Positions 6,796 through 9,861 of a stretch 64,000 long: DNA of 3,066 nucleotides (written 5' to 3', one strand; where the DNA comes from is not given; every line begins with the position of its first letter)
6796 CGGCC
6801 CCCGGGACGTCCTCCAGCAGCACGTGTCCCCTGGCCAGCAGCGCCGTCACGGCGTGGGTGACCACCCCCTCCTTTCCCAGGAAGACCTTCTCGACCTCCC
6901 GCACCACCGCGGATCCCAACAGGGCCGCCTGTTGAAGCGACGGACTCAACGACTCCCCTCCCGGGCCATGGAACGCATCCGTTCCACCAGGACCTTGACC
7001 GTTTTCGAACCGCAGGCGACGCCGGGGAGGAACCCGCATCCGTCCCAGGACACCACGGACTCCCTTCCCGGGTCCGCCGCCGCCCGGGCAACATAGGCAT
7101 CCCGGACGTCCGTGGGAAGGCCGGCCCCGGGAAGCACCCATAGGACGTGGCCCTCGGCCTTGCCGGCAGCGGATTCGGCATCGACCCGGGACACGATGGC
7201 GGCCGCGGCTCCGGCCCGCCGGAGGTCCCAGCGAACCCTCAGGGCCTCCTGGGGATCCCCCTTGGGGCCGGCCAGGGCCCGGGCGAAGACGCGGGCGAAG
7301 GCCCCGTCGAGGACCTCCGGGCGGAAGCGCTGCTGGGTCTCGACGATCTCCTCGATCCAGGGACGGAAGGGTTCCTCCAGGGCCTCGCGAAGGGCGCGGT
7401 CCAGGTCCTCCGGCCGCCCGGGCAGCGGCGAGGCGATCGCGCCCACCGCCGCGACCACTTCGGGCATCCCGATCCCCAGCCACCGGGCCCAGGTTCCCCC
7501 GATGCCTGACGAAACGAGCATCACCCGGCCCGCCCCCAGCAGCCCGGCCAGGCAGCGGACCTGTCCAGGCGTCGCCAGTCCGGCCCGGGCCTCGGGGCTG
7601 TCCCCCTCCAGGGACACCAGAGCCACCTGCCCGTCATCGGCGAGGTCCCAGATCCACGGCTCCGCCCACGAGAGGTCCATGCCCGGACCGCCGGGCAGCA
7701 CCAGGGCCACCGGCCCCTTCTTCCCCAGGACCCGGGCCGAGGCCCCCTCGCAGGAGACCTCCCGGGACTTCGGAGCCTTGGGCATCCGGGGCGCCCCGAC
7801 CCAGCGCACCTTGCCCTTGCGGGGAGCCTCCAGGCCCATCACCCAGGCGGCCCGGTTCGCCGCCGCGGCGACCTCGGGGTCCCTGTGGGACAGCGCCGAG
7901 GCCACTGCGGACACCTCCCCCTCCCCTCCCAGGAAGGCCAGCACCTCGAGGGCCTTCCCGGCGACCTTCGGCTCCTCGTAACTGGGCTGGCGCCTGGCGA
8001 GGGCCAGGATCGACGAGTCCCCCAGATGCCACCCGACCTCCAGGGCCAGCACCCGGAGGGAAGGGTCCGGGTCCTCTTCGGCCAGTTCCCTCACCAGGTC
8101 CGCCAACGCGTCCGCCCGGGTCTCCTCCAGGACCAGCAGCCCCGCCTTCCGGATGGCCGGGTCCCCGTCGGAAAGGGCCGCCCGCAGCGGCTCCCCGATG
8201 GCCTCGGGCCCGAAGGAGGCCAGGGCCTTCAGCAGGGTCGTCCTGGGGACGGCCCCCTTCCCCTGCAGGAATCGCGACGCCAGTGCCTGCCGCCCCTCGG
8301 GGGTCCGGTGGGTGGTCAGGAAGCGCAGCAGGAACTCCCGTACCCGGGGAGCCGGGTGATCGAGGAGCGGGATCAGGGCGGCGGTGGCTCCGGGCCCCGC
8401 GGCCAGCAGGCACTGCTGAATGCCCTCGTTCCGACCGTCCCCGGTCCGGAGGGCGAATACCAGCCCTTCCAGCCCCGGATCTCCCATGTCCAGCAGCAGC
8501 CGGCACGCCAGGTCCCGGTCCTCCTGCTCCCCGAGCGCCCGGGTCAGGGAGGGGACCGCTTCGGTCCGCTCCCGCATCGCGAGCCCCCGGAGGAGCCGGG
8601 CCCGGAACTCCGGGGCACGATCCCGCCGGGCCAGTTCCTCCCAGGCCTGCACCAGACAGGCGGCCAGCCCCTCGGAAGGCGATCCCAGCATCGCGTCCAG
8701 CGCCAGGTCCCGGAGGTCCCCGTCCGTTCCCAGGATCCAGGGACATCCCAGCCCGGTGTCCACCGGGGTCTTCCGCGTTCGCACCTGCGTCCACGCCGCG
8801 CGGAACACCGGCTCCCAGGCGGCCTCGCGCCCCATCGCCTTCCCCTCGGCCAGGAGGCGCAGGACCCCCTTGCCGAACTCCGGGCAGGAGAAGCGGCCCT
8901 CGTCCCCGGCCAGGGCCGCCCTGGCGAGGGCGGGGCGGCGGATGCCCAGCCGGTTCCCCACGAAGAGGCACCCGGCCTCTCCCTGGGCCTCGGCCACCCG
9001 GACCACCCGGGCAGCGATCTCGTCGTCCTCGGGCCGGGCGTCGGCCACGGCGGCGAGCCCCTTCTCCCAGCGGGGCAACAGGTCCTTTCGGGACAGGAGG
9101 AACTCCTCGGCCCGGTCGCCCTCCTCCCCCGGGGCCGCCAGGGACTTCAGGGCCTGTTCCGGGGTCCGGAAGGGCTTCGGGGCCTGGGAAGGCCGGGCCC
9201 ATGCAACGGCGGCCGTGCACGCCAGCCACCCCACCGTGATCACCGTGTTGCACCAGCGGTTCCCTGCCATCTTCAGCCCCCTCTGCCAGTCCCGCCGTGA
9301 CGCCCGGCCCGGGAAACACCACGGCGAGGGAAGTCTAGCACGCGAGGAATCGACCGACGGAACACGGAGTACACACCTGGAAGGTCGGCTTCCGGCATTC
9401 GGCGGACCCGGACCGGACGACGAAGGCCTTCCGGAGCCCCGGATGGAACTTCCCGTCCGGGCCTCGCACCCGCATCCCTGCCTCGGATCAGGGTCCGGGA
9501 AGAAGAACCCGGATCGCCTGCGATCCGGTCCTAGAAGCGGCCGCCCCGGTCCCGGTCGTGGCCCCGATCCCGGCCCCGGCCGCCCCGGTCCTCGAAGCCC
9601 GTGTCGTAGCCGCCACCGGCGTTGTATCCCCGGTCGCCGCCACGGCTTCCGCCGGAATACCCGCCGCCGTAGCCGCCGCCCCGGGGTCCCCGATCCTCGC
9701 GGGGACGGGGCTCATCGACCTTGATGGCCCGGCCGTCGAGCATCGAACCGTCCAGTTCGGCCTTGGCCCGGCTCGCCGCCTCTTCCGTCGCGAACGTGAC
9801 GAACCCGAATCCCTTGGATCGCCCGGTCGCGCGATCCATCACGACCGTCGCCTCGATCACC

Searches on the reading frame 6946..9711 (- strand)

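Call 66: search_protein_families(library=pfam, proteins=[window:6946-9711:-], max_evalue=0.00001)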
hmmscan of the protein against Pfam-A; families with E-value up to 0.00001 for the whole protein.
window:6946-9711:- (921 aa): 1 family
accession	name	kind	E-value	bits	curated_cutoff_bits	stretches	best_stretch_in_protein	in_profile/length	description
PF13646.12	HEAT_2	-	7.1e-16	58.7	27.7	1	490-556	17-83/88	HEAT repeats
